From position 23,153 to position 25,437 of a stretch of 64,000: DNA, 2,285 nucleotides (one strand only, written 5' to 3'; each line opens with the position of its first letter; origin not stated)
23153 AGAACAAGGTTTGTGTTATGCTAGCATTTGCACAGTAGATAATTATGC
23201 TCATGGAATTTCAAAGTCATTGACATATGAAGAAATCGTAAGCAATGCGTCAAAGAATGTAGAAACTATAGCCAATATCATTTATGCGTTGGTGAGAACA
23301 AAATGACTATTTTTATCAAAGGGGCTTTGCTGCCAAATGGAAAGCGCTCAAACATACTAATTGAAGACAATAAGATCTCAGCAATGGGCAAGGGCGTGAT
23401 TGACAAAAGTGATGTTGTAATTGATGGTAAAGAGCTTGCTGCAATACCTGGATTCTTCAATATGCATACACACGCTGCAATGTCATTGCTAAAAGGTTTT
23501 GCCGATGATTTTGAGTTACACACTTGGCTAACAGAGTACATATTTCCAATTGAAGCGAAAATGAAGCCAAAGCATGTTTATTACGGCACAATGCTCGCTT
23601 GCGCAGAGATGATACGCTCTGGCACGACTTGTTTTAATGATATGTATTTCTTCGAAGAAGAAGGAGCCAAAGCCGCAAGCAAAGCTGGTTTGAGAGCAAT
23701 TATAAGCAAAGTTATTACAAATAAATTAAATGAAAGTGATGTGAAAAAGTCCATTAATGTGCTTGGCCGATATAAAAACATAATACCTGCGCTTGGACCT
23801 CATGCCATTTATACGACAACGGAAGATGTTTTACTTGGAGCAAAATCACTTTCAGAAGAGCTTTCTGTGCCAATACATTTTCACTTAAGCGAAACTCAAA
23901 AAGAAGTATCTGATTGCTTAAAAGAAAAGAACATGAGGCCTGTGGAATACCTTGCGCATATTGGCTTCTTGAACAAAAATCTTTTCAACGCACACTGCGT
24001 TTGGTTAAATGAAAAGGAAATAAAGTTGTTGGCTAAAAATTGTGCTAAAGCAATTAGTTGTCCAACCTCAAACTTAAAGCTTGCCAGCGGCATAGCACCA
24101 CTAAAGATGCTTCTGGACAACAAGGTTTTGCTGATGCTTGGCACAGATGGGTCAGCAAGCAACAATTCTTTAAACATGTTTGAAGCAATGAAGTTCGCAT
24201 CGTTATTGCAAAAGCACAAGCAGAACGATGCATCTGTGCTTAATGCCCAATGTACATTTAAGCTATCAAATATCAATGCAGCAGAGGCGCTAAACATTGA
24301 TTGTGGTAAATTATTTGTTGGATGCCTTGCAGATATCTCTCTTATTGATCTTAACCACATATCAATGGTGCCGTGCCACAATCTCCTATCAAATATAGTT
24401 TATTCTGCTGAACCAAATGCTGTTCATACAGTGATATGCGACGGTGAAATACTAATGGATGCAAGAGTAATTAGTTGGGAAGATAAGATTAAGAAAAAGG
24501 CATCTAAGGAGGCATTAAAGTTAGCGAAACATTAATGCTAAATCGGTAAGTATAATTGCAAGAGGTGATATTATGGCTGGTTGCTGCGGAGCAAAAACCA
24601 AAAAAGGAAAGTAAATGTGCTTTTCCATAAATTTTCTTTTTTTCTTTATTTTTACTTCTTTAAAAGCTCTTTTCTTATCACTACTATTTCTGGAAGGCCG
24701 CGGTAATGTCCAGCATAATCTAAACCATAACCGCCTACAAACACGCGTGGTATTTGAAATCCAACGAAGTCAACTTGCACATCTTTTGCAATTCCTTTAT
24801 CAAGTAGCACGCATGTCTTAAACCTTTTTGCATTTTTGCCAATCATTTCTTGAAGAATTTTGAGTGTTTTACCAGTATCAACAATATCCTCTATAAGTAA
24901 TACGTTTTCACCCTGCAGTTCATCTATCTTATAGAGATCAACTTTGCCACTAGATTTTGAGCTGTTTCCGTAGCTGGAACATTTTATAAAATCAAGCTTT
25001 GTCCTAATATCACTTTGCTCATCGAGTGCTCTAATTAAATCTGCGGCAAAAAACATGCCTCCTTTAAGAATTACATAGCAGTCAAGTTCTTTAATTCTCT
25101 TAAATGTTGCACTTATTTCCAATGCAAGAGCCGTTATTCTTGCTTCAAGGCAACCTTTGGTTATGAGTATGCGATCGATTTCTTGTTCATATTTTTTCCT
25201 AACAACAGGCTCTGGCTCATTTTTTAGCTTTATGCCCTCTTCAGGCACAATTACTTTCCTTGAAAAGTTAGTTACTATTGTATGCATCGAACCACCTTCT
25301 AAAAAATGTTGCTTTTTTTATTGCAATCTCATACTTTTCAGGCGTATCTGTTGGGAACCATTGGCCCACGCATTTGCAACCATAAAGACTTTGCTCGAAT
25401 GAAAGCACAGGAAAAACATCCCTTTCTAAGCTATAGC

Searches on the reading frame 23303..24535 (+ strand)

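Call 91: search_protein_families(library=pfam, proteins=[window:23303-24535:+])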
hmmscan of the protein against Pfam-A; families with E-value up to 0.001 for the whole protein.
window:23303-24535:+ (410 aa): 2 families
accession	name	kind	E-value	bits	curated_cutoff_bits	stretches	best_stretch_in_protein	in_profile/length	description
PF01979.26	Amidohydro_1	-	3.6e-63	214.3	25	1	47-383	2-344/345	Amidohydrolase family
PF07969.17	Amidohydro_3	-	1.9e-06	28.1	29.7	0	231-383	312-470/472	Amidohydrolase family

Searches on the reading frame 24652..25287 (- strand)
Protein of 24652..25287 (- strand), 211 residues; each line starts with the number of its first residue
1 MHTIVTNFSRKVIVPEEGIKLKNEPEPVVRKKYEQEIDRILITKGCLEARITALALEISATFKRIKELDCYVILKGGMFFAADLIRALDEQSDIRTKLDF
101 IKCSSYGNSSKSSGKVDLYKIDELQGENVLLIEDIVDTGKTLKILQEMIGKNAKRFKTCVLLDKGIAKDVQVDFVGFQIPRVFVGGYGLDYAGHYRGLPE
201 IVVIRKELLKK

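Call 45: find_homologous_proteins(query=window:24652-25287:-, max_evalue=1e-40)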
Query window:24652-25287:- (211 aa): 23 proteins with E <= 1e-40 among 2322 candidates.
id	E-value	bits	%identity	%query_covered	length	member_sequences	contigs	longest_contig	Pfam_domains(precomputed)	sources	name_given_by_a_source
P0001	9.5e-132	455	100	100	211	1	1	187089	PF00156.34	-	-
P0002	8.6e-116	403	87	100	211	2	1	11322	PF00156.34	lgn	-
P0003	5.0e-105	368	79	100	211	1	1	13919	PF00156.34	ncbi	ncbi:MAG: phosphoribosyltransferase family protein [Candidatus Diapherotrites archaeon]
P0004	6.4e-95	335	72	100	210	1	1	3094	PF00156.34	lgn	-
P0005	4.2e-93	329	70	100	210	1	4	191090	PF00156.34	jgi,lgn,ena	-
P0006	2.8e-91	323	70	100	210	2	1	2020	PF00156.34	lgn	-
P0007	5.3e-90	319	67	100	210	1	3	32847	PF00156.34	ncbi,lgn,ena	-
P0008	8.8e-89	315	69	100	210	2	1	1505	PF00156.34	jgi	-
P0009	5.1e-87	309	65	100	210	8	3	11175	PF00156.34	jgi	-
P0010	2.4e-86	307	64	100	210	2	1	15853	PF00156.34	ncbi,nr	ncbi:MAG: hypoxanthine phosphoribosyltransferase [Candidatus Diapherotrites archaeon]|nr:hypoxanthin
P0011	1.1e-81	292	64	100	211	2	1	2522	PF00156.34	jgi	-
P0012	6.8e-74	266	59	98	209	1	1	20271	PF00156.34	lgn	-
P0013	7.1e-73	263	57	98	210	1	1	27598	PF00156.34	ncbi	ncbi:MAG: hypoxanthine phosphoribosyltransferase [Candidatus Diapherotrites archaeon]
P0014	4.2e-72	260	57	98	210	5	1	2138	PF00156.34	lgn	-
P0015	4.6e-70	254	56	98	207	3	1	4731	PF00156.34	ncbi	ncbi:MAG: hypoxanthine phosphoribosyltransferase [Candidatus Diapherotrites archaeon]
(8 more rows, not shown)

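Call 46: find_encoding_contigs(protein=P0002, flank=1500, max_places=2)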
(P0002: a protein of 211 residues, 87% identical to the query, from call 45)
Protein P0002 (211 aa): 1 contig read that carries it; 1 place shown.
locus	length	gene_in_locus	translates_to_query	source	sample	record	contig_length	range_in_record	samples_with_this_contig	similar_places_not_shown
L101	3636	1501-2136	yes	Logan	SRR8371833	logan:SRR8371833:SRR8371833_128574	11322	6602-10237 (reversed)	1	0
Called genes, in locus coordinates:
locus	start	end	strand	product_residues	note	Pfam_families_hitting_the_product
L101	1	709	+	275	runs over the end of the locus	PF00483:NTP_transferase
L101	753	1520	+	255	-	PF00483:NTP_transferase, PF12804:NTP_transf_3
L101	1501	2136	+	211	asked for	PF00156:Pribosyltran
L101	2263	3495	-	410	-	PF01979:Amidohydro_1, PF07969:Amidohydro_3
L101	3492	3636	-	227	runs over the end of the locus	PF01048:PNP_UDP_1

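Call 47: find_encoding_contigs(protein=P0004, flank=1500, max_places=2)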
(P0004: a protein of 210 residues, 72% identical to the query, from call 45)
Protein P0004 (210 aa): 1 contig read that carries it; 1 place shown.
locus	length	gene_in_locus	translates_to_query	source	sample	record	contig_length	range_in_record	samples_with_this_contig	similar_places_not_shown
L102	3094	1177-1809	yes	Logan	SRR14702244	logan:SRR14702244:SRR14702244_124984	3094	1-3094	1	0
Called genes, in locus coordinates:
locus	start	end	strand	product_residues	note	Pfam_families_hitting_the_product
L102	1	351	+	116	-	?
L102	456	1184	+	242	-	PF00483:NTP_transferase, PF12804:NTP_transf_3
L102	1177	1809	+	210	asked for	PF00156:Pribosyltran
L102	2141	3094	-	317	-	?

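Call 48: find_encoding_contigs(protein=P0005, flank=1500, max_places=2)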
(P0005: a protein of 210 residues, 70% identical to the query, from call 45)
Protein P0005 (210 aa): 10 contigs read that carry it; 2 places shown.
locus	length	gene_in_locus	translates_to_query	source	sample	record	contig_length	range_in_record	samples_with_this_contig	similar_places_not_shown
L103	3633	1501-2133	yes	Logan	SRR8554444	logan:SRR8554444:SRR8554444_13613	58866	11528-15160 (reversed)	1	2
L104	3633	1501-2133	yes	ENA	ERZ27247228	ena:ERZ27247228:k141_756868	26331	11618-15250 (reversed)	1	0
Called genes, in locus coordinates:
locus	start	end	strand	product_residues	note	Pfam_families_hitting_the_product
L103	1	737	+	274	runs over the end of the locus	PF00483:NTP_transferase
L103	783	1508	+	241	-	PF00483:NTP_transferase, PF12804:NTP_transf_3 (weak)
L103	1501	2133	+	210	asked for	PF00156:Pribosyltran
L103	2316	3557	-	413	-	PF01979:Amidohydro_1, PF07969:Amidohydro_3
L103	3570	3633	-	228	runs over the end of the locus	PF01048:PNP_UDP_1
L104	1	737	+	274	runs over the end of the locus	PF00483:NTP_transferase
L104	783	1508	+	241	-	PF00483:NTP_transferase, PF12804:NTP_transf_3 (weak)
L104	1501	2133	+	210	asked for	PF00156:Pribosyltran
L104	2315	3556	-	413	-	PF01979:Amidohydro_1, PF07969:Amidohydro_3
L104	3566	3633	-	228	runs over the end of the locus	PF01048:PNP_UDP_1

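Call 49: find_encoding_contigs(protein=P0006, flank=1500, max_places=2)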
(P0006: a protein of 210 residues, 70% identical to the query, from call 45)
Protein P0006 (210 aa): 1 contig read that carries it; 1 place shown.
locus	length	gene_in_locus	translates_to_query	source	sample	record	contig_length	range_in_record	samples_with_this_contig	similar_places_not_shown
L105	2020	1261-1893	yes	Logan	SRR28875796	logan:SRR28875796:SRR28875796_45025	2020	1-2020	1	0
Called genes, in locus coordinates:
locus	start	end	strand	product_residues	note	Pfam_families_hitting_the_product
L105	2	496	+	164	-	?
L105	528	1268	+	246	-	PF00483:NTP_transferase, PF12804:NTP_transf_3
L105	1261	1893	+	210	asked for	PF00156:Pribosyltran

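Call 51: find_encoding_contigs(protein=P0007, flank=1500, max_places=3)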
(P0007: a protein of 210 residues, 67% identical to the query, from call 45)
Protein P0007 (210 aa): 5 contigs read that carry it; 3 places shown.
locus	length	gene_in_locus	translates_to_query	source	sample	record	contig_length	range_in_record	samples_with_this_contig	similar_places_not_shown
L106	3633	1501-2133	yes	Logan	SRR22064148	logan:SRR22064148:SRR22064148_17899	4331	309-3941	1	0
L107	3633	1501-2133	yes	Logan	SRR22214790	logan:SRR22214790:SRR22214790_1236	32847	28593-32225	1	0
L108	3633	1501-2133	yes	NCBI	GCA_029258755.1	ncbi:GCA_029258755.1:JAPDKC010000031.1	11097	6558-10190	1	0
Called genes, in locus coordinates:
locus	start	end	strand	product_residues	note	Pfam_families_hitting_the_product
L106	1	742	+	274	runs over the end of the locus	PF00483:NTP_transferase, PF12804:NTP_transf_3 (weak)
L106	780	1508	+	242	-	PF00483:NTP_transferase, PF12804:NTP_transf_3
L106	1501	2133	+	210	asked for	PF00156:Pribosyltran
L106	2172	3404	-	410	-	PF01979:Amidohydro_1, PF07969:Amidohydro_3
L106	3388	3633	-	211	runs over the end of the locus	?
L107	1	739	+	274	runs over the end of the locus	PF00483:NTP_transferase, PF12804:NTP_transf_3 (weak)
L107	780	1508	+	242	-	PF00483:NTP_transferase, PF12804:NTP_transf_3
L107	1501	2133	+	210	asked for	PF00156:Pribosyltran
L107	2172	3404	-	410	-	PF01979:Amidohydro_1, PF07969:Amidohydro_3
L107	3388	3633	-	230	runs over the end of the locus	PF01048:PNP_UDP_1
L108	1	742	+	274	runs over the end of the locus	PF00483:NTP_transferase, PF12804:NTP_transf_3 (weak)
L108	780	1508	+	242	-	PF00483:NTP_transferase, PF12804:NTP_transf_3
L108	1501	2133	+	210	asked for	PF00156:Pribosyltran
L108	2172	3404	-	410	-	PF01979:Amidohydro_1, PF07969:Amidohydro_3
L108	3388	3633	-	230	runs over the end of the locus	PF01048:PNP_UDP_1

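Call 52: find_encoding_contigs(protein=P0009, flank=1500, max_places=3)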
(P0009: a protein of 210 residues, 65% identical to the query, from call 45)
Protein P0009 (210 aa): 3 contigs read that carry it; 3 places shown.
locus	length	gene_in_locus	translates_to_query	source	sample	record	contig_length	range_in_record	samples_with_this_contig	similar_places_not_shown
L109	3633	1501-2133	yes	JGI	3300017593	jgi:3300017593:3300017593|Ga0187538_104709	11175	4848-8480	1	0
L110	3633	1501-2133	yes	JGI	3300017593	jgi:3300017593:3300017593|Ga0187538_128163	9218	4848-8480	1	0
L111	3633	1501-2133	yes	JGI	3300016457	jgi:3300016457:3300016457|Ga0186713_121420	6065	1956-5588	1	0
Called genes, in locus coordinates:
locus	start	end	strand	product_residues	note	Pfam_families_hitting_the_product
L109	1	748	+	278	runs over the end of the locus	PF01402:RHH_1 (faint), PF00483:NTP_transferase, PF12804:NTP_transf_3 (weak)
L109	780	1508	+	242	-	PF00483:NTP_transferase, PF12804:NTP_transf_3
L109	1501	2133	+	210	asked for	PF00156:Pribosyltran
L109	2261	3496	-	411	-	PF01979:Amidohydro_1, PF07969:Amidohydro_3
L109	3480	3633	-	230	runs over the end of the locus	PF01048:PNP_UDP_1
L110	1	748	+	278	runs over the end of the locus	PF01402:RHH_1 (faint), PF00483:NTP_transferase, PF12804:NTP_transf_3 (weak)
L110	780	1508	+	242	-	PF00483:NTP_transferase, PF12804:NTP_transf_3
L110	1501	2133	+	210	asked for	PF00156:Pribosyltran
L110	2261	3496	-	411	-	PF01979:Amidohydro_1, PF07969:Amidohydro_3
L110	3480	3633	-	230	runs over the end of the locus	PF01048:PNP_UDP_1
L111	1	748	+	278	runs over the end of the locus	PF01402:RHH_1 (faint), PF00483:NTP_transferase, PF12804:NTP_transf_3 (weak)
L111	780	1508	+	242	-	PF00483:NTP_transferase, PF12804:NTP_transf_3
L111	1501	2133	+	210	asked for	PF00156:Pribosyltran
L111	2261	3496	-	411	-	PF01979:Amidohydro_1, PF07969:Amidohydro_3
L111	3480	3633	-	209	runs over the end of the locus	?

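Call 53: find_encoding_contigs(protein=P0011, flank=1500, max_places=2)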
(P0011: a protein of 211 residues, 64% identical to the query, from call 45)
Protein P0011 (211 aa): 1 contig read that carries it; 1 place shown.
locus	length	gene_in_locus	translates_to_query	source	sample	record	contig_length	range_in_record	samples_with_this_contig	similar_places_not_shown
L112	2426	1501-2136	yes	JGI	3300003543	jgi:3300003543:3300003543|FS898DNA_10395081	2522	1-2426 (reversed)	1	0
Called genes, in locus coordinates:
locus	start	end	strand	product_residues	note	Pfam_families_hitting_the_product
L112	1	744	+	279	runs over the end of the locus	PF00483:NTP_transferase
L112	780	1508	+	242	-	PF00483:NTP_transferase, PF12804:NTP_transf_3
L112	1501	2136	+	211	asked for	PF00156:Pribosyltran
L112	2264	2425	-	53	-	?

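Call 54: find_encoding_contigs(protein=P0012, flank=1500, max_places=2)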
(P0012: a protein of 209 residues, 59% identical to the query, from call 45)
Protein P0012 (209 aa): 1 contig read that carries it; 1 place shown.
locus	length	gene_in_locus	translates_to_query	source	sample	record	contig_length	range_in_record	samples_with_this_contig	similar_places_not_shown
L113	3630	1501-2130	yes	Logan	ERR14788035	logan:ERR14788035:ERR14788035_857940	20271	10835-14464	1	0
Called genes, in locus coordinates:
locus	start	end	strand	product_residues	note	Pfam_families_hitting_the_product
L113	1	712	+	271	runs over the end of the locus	PF00483:NTP_transferase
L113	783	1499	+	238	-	PF00483:NTP_transferase, PF12804:NTP_transf_3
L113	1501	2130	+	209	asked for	PF00156:Pribosyltran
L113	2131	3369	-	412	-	PF01979:Amidohydro_1, PF07969:Amidohydro_3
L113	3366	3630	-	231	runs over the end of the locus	PF01048:PNP_UDP_1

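Call 91: search_protein_families(library=pfam, proteins=[window:24652-25287:-])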
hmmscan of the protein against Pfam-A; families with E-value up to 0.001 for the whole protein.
window:24652-25287:- (211 aa): 1 family
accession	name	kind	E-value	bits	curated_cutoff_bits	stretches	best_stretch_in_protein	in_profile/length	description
PF00156.33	Pribosyltran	-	4.1e-17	62.4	26.3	1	49-191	13-157/158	Phosphoribosyl transferase domain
